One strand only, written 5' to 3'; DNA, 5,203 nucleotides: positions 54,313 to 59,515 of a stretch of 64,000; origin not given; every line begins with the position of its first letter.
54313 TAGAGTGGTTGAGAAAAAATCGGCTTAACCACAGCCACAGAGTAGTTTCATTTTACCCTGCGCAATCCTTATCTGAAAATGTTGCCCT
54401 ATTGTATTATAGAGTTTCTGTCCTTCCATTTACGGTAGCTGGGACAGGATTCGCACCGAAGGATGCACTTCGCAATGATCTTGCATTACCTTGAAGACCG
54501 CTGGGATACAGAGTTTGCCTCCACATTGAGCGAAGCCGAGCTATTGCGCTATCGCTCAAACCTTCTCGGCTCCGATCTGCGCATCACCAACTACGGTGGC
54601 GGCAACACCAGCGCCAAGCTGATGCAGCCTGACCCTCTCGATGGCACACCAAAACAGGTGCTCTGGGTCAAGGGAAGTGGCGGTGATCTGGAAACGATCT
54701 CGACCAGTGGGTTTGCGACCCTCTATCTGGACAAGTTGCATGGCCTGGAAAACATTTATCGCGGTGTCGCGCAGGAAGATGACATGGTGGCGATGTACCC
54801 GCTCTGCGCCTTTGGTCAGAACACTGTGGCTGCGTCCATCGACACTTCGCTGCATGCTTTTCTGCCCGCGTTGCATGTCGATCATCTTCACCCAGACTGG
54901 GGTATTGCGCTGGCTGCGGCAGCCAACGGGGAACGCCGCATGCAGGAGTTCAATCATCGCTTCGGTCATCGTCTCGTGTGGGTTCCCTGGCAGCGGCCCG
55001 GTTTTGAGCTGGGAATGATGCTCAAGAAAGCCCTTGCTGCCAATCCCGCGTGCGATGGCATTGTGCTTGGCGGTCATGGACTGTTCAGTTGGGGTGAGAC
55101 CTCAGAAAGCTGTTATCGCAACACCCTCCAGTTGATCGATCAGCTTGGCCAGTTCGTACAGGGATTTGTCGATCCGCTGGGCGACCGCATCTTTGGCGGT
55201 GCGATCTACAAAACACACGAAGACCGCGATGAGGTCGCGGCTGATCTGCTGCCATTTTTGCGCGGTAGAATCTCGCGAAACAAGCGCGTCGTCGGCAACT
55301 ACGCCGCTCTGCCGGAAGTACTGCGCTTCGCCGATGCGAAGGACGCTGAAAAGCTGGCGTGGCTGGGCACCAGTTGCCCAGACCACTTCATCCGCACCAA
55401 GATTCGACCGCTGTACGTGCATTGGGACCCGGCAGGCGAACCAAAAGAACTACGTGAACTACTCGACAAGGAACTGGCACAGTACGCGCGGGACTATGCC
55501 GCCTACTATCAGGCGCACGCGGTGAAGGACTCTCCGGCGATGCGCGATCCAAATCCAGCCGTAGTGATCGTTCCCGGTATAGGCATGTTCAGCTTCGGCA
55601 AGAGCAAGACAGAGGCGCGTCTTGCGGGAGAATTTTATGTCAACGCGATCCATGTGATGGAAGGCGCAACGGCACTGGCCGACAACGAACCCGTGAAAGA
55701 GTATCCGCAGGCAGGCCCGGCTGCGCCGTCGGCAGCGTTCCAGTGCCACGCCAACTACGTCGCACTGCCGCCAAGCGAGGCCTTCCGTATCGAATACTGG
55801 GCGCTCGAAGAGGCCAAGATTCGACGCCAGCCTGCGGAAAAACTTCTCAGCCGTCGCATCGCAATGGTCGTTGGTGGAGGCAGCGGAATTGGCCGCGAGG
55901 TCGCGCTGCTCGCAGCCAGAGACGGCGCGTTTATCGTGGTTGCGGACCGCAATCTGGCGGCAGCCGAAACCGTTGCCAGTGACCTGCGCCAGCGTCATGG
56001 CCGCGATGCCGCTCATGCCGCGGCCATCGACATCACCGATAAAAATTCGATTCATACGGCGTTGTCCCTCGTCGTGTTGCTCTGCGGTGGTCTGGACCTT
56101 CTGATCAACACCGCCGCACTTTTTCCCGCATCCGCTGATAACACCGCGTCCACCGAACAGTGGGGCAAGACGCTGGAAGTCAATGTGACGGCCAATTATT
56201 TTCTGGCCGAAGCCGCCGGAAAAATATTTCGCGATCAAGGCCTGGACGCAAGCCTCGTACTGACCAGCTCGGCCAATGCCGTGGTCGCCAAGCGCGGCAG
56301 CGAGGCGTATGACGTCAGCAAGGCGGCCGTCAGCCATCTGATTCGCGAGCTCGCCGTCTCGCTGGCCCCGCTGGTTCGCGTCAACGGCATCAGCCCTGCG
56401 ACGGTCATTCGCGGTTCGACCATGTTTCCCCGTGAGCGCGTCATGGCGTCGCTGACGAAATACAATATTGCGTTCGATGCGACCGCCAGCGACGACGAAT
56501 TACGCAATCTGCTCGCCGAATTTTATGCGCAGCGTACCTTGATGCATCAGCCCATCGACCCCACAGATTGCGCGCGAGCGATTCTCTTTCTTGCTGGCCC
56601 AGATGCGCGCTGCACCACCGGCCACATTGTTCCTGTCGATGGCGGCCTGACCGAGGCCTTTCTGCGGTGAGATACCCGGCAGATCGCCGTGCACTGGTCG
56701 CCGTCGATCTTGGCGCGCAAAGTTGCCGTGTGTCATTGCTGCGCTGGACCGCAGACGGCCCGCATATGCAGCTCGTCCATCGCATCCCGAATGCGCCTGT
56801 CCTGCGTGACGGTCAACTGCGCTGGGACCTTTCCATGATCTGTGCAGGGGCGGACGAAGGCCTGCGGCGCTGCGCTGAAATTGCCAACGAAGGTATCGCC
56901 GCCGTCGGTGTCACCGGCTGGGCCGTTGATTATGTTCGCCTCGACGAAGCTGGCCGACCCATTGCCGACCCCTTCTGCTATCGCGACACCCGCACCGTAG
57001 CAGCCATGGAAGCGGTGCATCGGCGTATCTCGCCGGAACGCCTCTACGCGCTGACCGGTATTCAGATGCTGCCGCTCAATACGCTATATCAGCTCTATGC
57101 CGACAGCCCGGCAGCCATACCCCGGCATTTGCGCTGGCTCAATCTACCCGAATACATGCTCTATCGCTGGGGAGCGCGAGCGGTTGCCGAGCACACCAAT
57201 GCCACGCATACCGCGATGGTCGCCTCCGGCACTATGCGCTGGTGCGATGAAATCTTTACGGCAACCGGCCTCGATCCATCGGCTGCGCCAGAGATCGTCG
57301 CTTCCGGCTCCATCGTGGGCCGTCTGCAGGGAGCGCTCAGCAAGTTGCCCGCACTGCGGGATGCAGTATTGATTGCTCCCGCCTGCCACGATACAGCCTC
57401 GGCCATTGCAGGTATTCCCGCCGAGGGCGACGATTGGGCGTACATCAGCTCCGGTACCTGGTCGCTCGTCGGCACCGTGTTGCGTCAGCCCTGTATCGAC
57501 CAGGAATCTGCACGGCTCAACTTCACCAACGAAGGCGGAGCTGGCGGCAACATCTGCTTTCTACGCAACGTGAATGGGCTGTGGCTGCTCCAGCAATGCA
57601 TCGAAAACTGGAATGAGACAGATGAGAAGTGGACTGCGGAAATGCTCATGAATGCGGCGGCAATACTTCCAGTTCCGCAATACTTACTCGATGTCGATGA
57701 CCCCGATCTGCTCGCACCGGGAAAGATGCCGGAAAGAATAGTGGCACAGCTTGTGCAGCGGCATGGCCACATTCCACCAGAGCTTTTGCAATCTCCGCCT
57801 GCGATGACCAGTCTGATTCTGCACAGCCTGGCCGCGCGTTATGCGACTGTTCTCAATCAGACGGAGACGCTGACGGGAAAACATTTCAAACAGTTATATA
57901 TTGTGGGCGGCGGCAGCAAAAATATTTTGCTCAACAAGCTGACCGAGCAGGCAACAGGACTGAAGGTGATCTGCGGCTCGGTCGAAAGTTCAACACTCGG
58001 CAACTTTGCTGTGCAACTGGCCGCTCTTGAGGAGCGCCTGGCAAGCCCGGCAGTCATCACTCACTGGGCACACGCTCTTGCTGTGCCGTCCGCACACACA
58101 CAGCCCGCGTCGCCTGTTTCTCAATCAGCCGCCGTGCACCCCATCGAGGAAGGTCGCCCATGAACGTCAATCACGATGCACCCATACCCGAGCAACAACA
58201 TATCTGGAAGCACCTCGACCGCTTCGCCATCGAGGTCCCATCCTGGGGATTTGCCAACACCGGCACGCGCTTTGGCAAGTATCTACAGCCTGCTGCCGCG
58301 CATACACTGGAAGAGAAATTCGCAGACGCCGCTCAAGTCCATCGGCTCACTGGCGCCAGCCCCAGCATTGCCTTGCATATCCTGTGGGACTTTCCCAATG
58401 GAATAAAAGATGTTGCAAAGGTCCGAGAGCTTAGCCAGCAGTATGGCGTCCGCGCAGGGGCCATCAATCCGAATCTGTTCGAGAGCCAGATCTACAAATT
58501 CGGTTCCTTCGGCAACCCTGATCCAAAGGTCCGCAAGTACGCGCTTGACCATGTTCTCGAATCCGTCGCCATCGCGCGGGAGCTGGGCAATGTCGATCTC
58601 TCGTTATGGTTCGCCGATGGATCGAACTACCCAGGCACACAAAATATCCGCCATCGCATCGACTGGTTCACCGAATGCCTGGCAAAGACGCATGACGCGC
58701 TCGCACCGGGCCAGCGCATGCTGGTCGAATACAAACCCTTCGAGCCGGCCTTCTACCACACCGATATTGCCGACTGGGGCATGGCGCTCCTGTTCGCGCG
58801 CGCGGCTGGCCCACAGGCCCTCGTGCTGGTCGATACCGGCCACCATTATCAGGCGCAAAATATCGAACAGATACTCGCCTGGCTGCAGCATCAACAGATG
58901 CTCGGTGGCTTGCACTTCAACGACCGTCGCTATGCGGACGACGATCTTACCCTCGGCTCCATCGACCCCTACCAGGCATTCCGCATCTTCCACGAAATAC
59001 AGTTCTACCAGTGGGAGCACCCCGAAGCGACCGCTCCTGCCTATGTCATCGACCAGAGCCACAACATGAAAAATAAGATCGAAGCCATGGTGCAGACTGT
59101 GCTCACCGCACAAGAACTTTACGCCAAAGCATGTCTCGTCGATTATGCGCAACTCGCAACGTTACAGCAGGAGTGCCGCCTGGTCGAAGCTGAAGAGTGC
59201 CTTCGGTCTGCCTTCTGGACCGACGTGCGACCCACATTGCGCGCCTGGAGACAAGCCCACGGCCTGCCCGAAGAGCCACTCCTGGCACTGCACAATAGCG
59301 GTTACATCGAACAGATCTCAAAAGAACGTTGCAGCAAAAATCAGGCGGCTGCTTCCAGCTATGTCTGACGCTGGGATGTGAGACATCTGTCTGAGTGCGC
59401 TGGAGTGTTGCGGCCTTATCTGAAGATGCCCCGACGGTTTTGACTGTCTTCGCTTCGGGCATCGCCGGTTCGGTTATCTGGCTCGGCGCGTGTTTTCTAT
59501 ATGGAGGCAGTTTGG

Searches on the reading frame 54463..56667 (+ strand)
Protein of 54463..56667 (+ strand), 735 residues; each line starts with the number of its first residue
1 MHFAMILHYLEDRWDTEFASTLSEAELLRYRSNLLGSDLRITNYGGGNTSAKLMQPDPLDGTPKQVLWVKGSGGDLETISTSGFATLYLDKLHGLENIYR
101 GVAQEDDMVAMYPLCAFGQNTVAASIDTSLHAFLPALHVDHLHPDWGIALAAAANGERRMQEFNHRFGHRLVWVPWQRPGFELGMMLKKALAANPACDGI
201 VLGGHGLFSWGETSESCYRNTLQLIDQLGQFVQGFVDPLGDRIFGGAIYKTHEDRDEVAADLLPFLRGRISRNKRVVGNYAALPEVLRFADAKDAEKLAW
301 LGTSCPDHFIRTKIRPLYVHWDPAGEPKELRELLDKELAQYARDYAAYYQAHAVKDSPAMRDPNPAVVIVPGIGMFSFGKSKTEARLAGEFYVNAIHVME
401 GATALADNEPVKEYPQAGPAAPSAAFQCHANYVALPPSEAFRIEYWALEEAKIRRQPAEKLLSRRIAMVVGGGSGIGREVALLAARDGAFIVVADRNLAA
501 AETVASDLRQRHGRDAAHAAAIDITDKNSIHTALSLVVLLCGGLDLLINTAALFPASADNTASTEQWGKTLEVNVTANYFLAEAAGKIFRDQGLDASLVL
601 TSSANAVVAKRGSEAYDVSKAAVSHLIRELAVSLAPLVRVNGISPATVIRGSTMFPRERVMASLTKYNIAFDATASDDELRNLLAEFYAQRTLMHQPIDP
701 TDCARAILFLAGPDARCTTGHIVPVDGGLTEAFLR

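Call 52: search_protein_families(library=pfam, proteins=[window:54463-56667:+], max_evalue=0.00001)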
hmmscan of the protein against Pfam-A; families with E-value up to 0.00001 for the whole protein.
window:54463-56667:+ (735 aa): 4 families
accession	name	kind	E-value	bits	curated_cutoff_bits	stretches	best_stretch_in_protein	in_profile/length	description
PF13561.12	adh_short_C2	-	5.1e-39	134.7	27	2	474-648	6-176/236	Enoyl-(Acyl carrier protein) reductase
PF00106.31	adh_short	-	2.3e-32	112.5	26.6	1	466-648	2-182/195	short chain dehydrogenase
PF00596.27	Aldolase_II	-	4.6e-18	66.2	22.2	1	38-224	12-175/183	Class II Aldolase and Adducin N-terminal domain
PF08659.16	KR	-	2.2e-07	31.4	22.6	1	468-628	4-161/180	KR domain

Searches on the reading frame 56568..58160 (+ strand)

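Call 52: search_protein_families(library=pfam, proteins=[window:56568-58160:+], max_evalue=0.00001)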
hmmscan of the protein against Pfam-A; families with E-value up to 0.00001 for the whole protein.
window:56568-58160:+ (531 aa): 2 families
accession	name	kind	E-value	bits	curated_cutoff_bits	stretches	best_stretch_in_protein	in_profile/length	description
PF02782.22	FGGY_C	-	8.9e-27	94.6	27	1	291-486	1-197/198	FGGY family of carbohydrate kinases, C-terminal domain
PF00370.27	FGGY_N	-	6.6e-21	75.5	28.8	1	44-282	3-245/245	FGGY family of carbohydrate kinases, N-terminal domain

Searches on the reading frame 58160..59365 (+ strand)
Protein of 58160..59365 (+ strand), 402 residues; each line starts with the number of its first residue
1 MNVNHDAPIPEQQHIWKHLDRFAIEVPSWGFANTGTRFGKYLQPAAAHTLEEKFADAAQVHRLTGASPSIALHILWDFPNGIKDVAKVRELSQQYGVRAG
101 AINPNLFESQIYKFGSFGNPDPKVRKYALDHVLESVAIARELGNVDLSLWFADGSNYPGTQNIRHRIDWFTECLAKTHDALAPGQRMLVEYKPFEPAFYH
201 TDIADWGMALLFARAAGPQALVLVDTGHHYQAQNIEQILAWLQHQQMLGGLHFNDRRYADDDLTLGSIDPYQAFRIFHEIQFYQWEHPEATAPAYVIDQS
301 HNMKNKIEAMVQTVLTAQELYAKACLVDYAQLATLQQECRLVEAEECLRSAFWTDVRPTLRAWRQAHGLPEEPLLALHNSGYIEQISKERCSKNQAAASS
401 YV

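Call 52: search_protein_families(library=pfam, proteins=[window:58160-59365:+], max_evalue=0.00001)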
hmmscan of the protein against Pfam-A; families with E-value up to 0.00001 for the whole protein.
window:58160-59365:+ (402 aa): 1 family
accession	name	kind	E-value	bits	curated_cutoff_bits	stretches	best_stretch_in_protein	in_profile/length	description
PF01261.30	AP_endonuc_2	-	8.3e-12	45.8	31.1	1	84-289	29-228/249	Xylose isomerase-like TIM barrel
